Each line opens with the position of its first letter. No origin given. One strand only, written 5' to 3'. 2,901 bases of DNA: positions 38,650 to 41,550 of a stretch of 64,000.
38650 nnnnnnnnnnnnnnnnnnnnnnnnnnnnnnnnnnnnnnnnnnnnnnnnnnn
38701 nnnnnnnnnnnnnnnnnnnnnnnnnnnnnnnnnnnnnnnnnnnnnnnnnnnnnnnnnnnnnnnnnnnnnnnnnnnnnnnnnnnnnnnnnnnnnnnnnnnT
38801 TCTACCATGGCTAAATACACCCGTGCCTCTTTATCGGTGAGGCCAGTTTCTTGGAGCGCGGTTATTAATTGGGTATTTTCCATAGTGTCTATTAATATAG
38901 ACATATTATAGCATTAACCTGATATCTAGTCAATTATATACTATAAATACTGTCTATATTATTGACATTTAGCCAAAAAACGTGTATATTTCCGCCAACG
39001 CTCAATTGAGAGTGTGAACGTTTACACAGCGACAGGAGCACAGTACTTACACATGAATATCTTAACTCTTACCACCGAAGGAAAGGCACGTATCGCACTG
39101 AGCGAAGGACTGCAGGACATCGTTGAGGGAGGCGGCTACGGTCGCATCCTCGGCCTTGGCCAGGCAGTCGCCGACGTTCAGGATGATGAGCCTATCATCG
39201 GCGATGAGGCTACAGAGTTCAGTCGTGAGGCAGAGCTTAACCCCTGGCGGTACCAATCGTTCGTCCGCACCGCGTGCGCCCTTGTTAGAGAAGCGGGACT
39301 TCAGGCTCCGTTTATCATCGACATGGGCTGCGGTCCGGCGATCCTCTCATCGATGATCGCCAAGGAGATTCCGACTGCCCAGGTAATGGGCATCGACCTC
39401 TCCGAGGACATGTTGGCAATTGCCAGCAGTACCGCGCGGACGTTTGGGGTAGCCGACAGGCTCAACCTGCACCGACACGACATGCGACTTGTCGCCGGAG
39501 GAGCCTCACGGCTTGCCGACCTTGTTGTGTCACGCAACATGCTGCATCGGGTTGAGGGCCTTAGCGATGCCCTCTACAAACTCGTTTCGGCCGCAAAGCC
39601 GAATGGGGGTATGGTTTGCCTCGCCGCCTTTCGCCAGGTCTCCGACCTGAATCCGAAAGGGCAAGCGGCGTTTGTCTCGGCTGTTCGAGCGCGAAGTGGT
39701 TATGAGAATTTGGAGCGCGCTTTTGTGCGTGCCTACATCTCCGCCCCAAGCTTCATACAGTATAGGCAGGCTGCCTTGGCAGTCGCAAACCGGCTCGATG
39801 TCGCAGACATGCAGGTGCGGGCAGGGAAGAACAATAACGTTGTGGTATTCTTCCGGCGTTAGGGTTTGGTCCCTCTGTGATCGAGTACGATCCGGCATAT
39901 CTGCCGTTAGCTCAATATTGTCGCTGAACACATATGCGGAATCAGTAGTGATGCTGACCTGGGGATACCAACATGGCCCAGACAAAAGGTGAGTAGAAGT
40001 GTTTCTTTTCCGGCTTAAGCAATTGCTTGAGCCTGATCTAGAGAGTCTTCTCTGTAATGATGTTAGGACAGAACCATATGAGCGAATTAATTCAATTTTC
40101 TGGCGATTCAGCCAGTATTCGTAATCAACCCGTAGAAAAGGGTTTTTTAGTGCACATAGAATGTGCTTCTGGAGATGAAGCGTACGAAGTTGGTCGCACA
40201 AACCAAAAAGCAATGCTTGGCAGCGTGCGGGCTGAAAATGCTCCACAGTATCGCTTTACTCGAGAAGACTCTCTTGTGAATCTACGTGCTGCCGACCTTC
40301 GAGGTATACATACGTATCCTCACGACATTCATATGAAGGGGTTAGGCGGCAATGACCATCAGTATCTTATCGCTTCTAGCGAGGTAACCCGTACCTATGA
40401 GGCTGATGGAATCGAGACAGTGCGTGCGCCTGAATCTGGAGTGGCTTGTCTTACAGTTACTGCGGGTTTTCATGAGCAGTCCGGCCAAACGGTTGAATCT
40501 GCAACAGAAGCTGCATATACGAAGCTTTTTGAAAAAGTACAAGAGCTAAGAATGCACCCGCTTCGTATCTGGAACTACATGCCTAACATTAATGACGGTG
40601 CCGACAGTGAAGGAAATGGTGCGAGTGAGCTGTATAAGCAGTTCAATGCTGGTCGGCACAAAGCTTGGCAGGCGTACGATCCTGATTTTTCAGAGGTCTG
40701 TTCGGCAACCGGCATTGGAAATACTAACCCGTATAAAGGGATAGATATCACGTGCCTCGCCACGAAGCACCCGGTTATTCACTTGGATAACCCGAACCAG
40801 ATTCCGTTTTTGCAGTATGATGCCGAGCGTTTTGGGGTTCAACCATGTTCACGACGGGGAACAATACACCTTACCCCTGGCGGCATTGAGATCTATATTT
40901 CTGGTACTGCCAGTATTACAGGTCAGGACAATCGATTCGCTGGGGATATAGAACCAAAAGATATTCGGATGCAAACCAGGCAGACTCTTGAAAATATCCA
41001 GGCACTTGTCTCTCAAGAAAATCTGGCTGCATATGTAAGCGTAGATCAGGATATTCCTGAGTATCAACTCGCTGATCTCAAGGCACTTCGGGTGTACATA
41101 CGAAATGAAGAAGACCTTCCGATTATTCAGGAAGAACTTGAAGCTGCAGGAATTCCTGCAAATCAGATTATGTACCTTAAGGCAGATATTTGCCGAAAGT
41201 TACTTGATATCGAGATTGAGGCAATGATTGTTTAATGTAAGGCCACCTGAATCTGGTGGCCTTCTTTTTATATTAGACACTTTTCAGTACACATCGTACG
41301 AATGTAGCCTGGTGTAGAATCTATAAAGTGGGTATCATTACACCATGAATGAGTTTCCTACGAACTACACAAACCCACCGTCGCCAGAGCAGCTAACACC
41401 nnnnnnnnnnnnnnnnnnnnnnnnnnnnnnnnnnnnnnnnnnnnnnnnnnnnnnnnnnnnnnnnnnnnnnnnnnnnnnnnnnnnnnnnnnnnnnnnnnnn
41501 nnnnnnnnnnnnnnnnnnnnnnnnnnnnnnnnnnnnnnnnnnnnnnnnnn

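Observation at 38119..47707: Possible small-molecule biosynthesis and export locus bracketed by two TrmB paralogs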

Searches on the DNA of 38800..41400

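Call 48: search_rna_families(source=window, start=38800, end=41400, threshold=evalue, max_evalue=1)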
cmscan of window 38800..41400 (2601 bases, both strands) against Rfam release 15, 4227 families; matches with E-value up to 1: 0.
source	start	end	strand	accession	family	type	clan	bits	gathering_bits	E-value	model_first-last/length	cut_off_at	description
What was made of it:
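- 39863..40056 (+): Spacer between the methyltransferase and chorismatase genes, predicted to be a structured RNA. No terminator or strong promoter was found in it. Rfam gives no hit (call 48).
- Tried and rejected: Riboswitch or known RNA in the leader or spacer: Rfam at E up to 1 found nothing in 38800-41400 (call 48).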

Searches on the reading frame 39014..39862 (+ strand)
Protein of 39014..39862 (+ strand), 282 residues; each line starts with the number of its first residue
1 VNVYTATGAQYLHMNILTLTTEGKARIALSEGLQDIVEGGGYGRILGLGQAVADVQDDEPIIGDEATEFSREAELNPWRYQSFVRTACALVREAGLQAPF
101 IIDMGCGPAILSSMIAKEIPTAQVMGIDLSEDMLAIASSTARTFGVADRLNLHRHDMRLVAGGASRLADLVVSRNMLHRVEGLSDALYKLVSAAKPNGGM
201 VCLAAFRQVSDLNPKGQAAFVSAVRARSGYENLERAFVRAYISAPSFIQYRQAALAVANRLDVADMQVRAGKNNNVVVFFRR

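Call 3: search_protein_families(library=pfam, proteins=[window:39014-39862:+], max_evalue=0.01)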
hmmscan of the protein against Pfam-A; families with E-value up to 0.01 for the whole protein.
window:39014-39862:+ (282 aa): 10 families
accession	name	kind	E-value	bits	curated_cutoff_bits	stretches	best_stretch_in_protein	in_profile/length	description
PF13649.12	Methyltransf_25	-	4.5e-13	50.1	27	1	101-198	1-97/97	Methyltransferase domain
PF08242.18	Methyltransf_12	-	5.6e-12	46.7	30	1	103-198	2-96/98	Methyltransferase domain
PF13847.12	Methyltransf_31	-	7e-12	45.7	27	1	101-202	7-109/145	Methyltransferase domain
PF08241.18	Methyltransf_11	-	5e-10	40.3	21.2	1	103-201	2-94/95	Methyltransferase domain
PF13489.12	Methyltransf_23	-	7.9e-08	32.6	27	1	97-204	22-118/164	Methyltransferase domain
PF06325.19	PrmA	-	1.5e-05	25.1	22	1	100-192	164-251/296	Ribosomal protein L11 methyltransferase (PrmA)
PF05175.20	MTS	-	2.6e-05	24.3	23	1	101-173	35-104/170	Methyltransferase small domain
PF13679.12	Methyltransf_32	-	7.9e-05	23.1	27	1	94-157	22-89/143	Methyltransferase domain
PF01209.24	Ubie_methyltran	-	0.0011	18.8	20.1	1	95-206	45-155/233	ubiE/COQ5 methyltransferase family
PF02353.26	CMAS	-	0.0074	16.1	27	1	101-207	66-168/273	Mycolic acid cyclopropane synthetase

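Call 4: search_protein_families(library=ncbifam, proteins=[window:39014-39862:+], max_evalue=0.01)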
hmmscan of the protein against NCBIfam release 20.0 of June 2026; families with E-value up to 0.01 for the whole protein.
window:39014-39862:+ (282 aa): 36 families (the best 25 are shown)
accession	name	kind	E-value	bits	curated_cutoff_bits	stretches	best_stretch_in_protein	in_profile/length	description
TIGR02072.1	BioC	equivalog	1.5e-11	44.6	184.95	1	96-207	33-136/244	malonyl-ACP O-methyltransferase BioC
TIGR01983.1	UbiG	equivalog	1.5e-11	44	102.95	1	74-202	24-151/228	bifunctional 2-polyprenyl-6-hydroxyphenol methylase/3-demethylubiquinol 3-O-methyltransferase UbiG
NF043040.1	corrin_prot_MT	hypoth_equivalog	2.4e-10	40.2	180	1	97-177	41-120/216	corrinoid protein-associated methyltransferase CpaM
NF010703.0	PRK14103.1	equivalog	4.2e-10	39.5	320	1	96-203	28-124/256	trans-aconitate 2-methyltransferase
TIGR02021.1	BchM-ChlM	equivalog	2.9e-08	33.4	158.9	1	86-162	43-117/218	magnesium protoporphyrin IX methyltransferase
NF052510.1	methyltran_MpqE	exception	1.3e-07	31.3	335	1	97-208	46-157/234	methyl-plastoquinone biosynthesis methyltransferase MpqE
NF002463.0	PRK01683.1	equivalog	7.3e-07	29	297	1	96-141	30-75/258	trans-aconitate 2-methyltransferase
NF040703.1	cyclopro_CfaB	exception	7.8e-07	28.2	650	1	100-201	162-261/393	C17 cyclopropane fatty acid synthase CfaB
NF008264.0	PRK11036.1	equivalog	8.4e-07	28.7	366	1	99-203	46-147/261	tRNA uridine 5-oxyacetic acid(34) methyltransferase CmoM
TIGR03534.1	RF_mod_PrmC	equivalog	1.6e-06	27.8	199.1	1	95-173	88-162/253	peptide chain release factor N(5)-glutamine methyltransferase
NF001244.0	PRK00216.1-5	equivalog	1.9e-06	27.3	216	1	87-210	40-161/236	bifunctional demethylmenaquinone methyltransferase/2-methoxy-6-polyprenyl-1,4-benzoquinol methylase UbiE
TIGR00536.1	hemK_fam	subfamily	2.1e-06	27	115.5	1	101-157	118-174/286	HemK family protein methyltransferase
NF050150.1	RiPP_MTase_ApyS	equivalog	4e-06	26.2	400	1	88-159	134-203/323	RiPP biosynthesis methyltransferase ApyS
TIGR03533.1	L3_gln_methyl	equivalog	8.4e-06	25.3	229.7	1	101-157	125-181/284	50S ribosomal protein L3 N(5)-glutamine methyltransferase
TIGR02752.1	MenG_heptapren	equivalog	1e-05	25.2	419.85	1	101-205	49-152/231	demethylmenaquinone methyltransferase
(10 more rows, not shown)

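Call 22: list_cluster_members(proteins=[P0001, window:39014-39862:+, window:41345-41986:+, window:42074-43186:+, window:43889-44281:+, window:46952-47707:+, window:10629-12110:+])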
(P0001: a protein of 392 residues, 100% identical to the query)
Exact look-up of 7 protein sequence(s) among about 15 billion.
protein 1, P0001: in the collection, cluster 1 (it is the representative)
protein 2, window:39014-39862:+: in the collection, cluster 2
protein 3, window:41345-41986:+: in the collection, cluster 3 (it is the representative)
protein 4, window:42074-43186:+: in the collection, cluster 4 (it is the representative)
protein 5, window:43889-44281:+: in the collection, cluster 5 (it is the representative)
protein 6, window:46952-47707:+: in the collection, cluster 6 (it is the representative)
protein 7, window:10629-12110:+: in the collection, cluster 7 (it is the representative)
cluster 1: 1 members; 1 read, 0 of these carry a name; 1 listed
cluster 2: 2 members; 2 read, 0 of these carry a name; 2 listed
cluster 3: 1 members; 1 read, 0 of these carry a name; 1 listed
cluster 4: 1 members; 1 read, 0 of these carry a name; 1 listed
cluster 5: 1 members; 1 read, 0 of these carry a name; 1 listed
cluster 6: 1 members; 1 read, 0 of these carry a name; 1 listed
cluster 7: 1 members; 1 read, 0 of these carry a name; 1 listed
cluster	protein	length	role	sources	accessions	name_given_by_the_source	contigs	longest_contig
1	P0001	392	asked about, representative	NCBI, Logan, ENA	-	-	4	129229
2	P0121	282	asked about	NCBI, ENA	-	-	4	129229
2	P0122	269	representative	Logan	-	-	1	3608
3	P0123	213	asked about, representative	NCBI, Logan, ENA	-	-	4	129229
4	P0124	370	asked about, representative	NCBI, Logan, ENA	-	-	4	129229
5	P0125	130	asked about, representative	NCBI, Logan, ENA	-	-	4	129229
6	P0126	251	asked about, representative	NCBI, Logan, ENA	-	-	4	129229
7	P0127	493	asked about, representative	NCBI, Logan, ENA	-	-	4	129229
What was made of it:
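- Tried and rejected: Cluster look-up gave no names (call 22).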

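Call 26: search_solved_structures(query=window:39014-39862:+, max_evalue=0.001)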
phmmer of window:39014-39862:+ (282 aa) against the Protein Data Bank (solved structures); distinct sequences matched with E-value up to 0.001: 13.
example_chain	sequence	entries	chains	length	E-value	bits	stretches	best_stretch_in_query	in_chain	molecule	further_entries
5mgz_A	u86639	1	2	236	7.8e-21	78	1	59-268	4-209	8-demethylnovobiocic acid C(8)-methyltransferase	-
5m58_A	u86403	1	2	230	2.5e-18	69.8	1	59-268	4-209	C-methyltransferase CouO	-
6uv6_A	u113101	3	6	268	5.1e-07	32.7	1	100-231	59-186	D-glucose O-methyltransferase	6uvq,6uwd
9fce_A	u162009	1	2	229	1.3e-05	28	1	80-201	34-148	SAM dependent methyltransferase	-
8zc8_A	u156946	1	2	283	3e-05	26.9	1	100-220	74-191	MitM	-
21zq_A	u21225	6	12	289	3.1e-05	26.9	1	100-220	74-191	MitM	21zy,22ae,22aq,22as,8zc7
3dlc_A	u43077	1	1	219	0.00015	24.7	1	90-198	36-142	Putative S-adenosyl-L-methionine-dependent Methyltransferase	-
7ux6_A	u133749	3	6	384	0.00016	24.5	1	95-205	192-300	MfnG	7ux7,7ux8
5je3_A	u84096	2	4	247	0.00038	23.3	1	97-204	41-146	Methyl transferase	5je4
5jdz_A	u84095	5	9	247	0.00039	23.3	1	97-204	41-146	Methyl transferase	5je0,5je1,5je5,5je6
5jdy_A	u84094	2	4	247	0.00039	23.3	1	97-204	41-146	Methyl transferase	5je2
9sls_A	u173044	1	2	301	0.00042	23.1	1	100-204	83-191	Methyltransferase type 12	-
2r3s_A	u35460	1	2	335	0.00081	22.2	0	87-224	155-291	uncharacterized protein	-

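Call 29: search_solved_structures(query=window:39014-39862:+, max_evalue=1e-10, show_alignments=2)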
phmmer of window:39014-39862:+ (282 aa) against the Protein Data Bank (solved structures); distinct sequences matched with E-value up to 1e-10: 2.
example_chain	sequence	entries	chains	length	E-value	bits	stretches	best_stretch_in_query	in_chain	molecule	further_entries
5mgz_A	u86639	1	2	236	7.8e-21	78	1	59-268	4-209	8-demethylnovobiocic acid C(8)-methyltransferase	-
5m58_A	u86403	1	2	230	2.5e-18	69.8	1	59-268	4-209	C-methyltransferase CouO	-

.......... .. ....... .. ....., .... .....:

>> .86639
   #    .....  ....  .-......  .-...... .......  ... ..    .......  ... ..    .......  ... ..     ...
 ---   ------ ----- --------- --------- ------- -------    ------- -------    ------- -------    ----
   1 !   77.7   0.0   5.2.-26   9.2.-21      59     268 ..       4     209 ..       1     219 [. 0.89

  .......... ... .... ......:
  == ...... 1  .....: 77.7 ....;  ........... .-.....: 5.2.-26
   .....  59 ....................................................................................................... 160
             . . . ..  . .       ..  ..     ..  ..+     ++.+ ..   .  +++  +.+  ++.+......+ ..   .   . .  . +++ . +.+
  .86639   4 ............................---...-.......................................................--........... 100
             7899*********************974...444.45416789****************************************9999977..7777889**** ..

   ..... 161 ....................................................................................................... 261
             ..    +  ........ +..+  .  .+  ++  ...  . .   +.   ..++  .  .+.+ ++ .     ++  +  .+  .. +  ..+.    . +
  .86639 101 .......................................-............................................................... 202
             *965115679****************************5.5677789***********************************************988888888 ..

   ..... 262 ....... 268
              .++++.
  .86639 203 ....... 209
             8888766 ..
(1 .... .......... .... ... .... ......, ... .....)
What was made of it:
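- On NovO/CouO-type aromatic C-methyltransferases: 5MGZ E 7.8e-21 and 5M58 E 2.5e-18, covering residues 59-268 against 4-209 (calls 26, 29).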

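Call 52: find_homologous_proteins(query=window:39014-39862:+)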
Query window:39014-39862:+ (282 aa): 4 proteins with E <= 0.001 among 5692 candidates.
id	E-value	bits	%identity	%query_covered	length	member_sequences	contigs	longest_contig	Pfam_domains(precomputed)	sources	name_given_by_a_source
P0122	6.7e-169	578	100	95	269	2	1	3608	PF13847.13,PF13489.13,PF06325.20,PF13649.13,PF08241.19,PF08242.19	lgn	-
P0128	4.9e-126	438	78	95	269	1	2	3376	PF13847.13,PF13489.13,PF06325.20,PF05175.21,PF13649.13,PF13679.13,PF08241.19,PF08242.19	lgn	-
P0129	2.9e-91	324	60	93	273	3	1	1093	PF13847.13,PF13489.13,PF06325.20,PF05175.21,PF13649.13,PF08241.19,PF08242.19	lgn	-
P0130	1.2e-6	46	34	37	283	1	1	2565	PF13847.13,PF13489.13,PF02353.27,PF13649.13,PF02390.24,PF01728.26,PF08241.19,PF08242.19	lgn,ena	-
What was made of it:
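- Tried and rejected: Word-index search with the methyltransferase: only 4 proteins were found (call 52), so it missed the 35-47% orthologs that tblastn later found.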

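Call 84: search_protein_families(library=padloc, proteins=[window:39014-39862:+], max_evalue=0.001)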
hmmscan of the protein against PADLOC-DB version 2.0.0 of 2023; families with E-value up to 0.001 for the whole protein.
window:39014-39862:+ (282 aa): 1 family
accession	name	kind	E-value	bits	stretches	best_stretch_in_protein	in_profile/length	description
PDLC04134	mad2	-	3.5e-12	43.9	1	85-205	278-397/492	mads_2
